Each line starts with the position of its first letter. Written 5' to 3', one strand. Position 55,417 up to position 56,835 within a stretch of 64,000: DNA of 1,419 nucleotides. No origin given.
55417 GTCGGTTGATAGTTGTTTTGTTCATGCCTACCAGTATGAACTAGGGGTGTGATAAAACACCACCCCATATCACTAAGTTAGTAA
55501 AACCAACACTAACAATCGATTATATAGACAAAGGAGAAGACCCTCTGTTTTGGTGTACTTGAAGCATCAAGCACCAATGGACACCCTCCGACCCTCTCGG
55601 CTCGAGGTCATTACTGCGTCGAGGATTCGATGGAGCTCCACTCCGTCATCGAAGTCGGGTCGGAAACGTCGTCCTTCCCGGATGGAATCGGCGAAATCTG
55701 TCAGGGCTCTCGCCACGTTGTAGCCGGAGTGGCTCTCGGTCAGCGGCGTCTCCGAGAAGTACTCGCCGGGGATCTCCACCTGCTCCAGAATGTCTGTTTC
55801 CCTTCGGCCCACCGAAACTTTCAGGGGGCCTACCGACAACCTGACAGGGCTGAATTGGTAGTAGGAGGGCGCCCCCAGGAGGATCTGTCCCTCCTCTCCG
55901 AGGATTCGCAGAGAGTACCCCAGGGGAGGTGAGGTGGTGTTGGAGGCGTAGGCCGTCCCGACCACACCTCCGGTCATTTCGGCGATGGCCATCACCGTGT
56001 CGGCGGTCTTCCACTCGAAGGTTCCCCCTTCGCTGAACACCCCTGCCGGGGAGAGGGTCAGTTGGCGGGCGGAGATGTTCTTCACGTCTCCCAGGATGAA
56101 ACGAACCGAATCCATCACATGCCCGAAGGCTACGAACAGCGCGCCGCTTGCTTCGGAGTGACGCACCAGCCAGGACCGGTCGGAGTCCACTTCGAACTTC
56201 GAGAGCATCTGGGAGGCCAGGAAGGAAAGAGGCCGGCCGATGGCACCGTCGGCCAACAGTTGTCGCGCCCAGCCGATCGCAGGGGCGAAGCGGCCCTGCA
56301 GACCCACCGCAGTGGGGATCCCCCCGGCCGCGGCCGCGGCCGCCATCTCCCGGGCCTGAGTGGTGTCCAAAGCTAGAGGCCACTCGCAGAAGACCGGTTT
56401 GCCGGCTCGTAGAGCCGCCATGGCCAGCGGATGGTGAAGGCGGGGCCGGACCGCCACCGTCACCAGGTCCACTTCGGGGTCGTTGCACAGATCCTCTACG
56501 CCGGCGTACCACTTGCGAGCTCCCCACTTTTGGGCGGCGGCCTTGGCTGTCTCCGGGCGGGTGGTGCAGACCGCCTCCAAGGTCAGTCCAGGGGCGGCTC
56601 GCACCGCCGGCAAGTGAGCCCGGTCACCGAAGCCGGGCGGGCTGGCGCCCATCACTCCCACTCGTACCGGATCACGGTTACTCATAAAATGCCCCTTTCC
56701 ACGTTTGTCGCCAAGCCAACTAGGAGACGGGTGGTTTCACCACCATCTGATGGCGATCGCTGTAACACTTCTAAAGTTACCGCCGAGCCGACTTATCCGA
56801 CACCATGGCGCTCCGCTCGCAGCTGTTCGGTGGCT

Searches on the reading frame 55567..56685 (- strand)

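Call 86: search_protein_families(library=pfam, proteins=[window:55567-56685:-])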
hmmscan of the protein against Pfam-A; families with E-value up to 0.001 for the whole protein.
window:55567-56685:- (372 aa): 4 families
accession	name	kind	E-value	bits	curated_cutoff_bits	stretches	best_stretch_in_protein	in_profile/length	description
PF01408.29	GFO_IDH_MocA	-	4.2e-23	82.8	24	1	7-122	1-113/120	Oxidoreductase family, NAD-binding Rossmann fold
PF22725.1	GFO_IDH_MocA_C3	-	1.5e-15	57.7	27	1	140-268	4-123/124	GFO/IDH/MocA C-terminal domain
PF02894.22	GFO_IDH_MocA_C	-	4.4e-14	53.2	22.9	1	141-370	1-218/218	Oxidoreductase family, C-terminal alpha/beta domain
PF22685.1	Gal80p_C-like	-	1e-05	26.2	29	1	135-270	1-150/152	Gal80p, C-terminal domain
